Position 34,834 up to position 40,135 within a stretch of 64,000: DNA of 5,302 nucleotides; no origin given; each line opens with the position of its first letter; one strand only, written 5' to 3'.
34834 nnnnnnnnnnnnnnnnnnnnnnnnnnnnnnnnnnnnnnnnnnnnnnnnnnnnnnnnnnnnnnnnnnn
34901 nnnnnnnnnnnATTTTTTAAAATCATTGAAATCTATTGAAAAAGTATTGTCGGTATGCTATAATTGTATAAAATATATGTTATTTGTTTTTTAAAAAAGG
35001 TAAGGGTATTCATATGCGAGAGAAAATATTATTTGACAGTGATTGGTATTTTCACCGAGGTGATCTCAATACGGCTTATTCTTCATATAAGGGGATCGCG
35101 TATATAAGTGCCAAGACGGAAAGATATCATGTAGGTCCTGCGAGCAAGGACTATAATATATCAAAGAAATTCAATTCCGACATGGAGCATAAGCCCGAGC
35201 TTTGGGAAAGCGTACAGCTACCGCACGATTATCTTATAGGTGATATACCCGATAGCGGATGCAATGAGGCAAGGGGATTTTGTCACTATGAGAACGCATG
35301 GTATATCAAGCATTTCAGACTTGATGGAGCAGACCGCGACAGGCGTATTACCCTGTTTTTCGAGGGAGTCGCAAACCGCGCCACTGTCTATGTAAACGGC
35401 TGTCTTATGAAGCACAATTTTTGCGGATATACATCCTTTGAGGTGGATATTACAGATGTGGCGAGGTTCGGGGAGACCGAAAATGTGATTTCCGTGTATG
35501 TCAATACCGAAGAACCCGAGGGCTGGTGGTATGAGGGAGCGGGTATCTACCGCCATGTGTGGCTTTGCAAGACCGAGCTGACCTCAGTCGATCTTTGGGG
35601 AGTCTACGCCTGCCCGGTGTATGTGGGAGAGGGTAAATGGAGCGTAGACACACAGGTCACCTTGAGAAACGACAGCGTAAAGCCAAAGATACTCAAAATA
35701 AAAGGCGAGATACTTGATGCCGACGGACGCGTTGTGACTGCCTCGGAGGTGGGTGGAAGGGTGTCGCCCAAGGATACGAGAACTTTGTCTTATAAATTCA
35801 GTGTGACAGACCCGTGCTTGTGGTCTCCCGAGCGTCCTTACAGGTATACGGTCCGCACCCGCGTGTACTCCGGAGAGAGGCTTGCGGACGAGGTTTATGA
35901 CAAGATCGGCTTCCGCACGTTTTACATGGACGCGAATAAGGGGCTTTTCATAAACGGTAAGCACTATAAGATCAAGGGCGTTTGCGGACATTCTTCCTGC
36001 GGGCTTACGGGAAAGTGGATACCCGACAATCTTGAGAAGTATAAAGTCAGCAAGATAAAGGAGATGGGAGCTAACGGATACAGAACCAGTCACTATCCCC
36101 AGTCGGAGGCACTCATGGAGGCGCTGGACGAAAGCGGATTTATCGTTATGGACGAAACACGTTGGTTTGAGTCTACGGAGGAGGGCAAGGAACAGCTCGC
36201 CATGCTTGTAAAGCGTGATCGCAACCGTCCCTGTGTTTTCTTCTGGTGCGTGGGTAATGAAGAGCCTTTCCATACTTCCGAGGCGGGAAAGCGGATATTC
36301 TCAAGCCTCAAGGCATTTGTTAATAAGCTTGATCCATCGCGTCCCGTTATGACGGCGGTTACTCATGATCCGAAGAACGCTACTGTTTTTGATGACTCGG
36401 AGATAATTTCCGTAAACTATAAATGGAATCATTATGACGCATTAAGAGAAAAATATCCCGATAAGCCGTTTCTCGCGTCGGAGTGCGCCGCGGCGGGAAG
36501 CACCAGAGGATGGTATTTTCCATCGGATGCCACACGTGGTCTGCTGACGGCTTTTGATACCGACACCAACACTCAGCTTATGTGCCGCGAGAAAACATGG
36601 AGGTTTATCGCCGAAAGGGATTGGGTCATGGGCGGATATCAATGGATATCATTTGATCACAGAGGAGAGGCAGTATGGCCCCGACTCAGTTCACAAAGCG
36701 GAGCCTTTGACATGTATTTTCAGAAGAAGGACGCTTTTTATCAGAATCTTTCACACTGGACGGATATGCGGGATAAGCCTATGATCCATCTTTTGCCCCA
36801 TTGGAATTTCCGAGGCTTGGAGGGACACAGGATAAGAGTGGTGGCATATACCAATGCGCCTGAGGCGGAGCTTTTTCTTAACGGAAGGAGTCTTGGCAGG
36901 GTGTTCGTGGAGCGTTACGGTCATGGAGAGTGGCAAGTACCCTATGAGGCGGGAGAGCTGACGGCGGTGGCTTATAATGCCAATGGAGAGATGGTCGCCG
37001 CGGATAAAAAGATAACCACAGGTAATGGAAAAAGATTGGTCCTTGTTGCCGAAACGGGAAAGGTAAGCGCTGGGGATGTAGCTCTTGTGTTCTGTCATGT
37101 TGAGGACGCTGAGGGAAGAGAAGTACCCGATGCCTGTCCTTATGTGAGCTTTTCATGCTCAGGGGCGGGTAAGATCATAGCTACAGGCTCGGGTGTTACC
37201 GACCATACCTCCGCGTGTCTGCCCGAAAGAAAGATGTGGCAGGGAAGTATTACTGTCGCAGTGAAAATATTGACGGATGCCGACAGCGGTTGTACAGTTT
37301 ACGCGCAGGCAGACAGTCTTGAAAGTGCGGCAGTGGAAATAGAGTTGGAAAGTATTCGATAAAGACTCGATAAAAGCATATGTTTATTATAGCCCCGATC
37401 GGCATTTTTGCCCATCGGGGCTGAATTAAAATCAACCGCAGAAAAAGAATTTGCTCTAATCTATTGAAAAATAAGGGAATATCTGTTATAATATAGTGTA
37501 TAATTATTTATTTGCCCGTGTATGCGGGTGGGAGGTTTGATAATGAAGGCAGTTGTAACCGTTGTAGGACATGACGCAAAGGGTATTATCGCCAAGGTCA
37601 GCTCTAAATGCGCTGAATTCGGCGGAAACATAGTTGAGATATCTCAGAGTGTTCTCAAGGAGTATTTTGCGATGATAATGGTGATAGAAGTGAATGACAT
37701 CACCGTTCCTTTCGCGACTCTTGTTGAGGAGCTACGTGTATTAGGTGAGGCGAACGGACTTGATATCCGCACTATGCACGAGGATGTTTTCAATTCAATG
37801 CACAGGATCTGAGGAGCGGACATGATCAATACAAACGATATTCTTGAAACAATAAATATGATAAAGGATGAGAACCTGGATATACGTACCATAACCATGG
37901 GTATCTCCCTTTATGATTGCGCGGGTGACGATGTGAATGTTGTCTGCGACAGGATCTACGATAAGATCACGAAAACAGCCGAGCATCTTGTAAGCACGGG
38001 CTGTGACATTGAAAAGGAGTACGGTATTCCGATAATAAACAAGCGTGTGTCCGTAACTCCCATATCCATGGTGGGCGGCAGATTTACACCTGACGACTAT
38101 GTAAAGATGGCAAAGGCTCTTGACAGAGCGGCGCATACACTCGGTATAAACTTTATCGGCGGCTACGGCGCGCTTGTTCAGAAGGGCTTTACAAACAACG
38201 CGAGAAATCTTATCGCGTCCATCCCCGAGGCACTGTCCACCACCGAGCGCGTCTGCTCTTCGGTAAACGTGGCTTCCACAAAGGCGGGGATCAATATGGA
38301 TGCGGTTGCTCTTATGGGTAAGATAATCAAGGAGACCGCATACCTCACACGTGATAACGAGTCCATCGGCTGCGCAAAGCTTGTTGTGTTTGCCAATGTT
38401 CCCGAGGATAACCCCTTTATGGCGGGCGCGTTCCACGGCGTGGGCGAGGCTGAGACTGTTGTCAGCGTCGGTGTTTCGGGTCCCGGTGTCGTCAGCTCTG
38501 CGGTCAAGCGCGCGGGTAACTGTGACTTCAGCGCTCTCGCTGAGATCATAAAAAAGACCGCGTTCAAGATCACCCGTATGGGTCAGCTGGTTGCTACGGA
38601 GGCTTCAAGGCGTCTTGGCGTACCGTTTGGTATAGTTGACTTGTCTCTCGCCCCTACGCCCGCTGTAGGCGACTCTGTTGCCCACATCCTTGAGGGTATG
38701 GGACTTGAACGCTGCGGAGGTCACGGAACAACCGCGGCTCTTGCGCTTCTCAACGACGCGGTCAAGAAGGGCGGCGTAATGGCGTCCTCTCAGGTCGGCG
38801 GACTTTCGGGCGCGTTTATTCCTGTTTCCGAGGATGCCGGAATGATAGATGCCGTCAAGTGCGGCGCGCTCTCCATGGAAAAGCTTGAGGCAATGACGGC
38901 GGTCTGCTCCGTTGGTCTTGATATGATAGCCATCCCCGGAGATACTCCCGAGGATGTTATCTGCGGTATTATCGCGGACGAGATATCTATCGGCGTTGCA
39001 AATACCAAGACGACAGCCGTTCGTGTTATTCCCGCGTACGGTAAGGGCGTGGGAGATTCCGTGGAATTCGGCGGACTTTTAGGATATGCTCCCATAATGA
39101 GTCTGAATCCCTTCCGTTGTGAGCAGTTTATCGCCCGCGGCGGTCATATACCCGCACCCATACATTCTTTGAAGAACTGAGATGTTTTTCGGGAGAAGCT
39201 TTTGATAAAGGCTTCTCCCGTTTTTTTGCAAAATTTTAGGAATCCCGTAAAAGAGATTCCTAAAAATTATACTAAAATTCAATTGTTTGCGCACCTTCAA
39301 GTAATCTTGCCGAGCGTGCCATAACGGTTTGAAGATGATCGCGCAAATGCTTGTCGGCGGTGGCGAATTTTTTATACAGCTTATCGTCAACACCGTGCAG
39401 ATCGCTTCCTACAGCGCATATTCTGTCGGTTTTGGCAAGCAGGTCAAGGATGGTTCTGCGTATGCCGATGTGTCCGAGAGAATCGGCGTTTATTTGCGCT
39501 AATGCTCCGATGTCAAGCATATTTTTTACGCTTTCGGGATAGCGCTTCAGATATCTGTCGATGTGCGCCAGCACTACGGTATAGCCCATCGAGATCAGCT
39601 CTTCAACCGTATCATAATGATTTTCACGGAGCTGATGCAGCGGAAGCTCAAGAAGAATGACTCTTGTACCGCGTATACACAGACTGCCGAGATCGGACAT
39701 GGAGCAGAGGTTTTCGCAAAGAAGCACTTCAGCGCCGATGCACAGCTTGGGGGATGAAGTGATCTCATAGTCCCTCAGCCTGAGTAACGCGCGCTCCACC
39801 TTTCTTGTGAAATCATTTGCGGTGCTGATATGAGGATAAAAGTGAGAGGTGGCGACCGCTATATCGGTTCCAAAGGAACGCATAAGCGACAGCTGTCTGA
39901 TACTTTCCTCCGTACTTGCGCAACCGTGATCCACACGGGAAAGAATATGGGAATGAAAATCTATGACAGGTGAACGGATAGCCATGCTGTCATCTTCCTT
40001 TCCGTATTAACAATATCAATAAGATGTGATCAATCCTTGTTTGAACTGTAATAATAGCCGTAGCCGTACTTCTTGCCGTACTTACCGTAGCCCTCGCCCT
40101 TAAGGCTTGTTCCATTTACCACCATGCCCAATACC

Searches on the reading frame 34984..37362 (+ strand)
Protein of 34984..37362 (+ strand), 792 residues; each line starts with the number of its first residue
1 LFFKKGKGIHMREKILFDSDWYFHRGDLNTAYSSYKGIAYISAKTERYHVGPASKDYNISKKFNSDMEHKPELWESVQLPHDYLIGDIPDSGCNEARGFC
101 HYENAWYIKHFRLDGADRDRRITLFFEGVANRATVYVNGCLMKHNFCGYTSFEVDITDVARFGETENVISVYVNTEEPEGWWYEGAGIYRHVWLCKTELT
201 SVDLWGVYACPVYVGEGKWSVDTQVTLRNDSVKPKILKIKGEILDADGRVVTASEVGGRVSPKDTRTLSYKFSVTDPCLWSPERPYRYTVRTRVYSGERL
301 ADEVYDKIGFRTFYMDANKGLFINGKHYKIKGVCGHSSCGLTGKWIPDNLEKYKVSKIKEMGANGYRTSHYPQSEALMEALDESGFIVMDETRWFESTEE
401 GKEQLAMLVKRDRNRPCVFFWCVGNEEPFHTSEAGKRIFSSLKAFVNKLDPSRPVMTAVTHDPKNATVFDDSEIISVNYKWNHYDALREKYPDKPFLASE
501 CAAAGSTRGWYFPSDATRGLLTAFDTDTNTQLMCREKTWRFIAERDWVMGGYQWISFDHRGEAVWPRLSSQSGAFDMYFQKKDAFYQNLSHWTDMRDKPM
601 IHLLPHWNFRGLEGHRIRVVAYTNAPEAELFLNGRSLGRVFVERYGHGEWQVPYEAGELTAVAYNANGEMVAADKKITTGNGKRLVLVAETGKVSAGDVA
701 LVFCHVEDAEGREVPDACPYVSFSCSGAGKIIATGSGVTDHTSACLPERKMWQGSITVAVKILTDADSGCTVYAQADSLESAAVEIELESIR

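Call 5: search_protein_families(library=pfam, proteins=[window:34984-37362:+], max_evalue=0.01)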
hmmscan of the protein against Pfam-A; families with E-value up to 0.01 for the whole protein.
window:34984-37362:+ (792 aa): 6 families
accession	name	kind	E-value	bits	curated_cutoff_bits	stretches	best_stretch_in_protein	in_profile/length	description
PF02836.23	Glyco_hydro_2_C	-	1.1e-24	87.6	21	2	318-393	5-80/302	Glycosyl hydrolases family 2, TIM barrel domain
PF16355.11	DUF4982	-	3e-20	72.4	23.9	1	614-672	1-61/61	Domain of unknown function (DUF4982)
PF00703.27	Glyco_hydro_2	-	1.2e-14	55.4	23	1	217-311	16-109/109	Glycosyl hydrolases family 2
PF18565.7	Glyco_hydro2_C5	-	1.7e-14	53.9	32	1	688-784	4-102/103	Glycoside hydrolase family 2 C-terminal domain 5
PF02837.24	Glyco_hydro_2_N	-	8.9e-13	49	28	1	98-196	58-167/169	Glycosyl hydrolases family 2, sugar binding domain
PF22666.2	Glyco_hydro_2_N2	-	9.1e-07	29.5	27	1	99-174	44-118/167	Glycosyl hydrolase 2 galactose-binding domain-like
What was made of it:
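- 34984..37362 (+): GH2 glycosidase. Glyco_hydro_2_C 1.1e-24, DUF4982 and other GH2 domains (call 5).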

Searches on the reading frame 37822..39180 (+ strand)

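Call 80: search_protein_families(library=pfam, proteins=[window:37822-39180:+], max_evalue=0.001)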
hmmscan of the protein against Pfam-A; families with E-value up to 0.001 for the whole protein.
window:37822-39180:+ (452 aa): 1 family
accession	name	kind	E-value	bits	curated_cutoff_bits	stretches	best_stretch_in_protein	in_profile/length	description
PF05167.17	DUF711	-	1e-195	650.8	25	1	12-422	1-412/413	Uncharacterised ACR (DUF711)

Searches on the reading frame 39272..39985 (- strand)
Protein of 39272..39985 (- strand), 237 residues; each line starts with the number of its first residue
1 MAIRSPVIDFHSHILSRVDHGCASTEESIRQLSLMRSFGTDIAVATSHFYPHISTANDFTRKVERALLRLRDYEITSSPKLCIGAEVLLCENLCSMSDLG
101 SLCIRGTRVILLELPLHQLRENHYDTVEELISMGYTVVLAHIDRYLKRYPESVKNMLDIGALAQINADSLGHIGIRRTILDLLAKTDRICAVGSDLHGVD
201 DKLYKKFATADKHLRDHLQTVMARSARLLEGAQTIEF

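Call 81: search_protein_families(library=pfam, proteins=[window:39272-39985:-], max_evalue=0.00001)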
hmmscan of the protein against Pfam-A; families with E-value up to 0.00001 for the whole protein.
window:39272-39985:- (237 aa): 1 family
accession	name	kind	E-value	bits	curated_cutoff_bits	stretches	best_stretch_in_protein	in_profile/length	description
PF19567.5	CpsB_CapC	-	1e-26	94.2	27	1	7-202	1-201/234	Capsular polysaccharide synthesis, CpsB/CapC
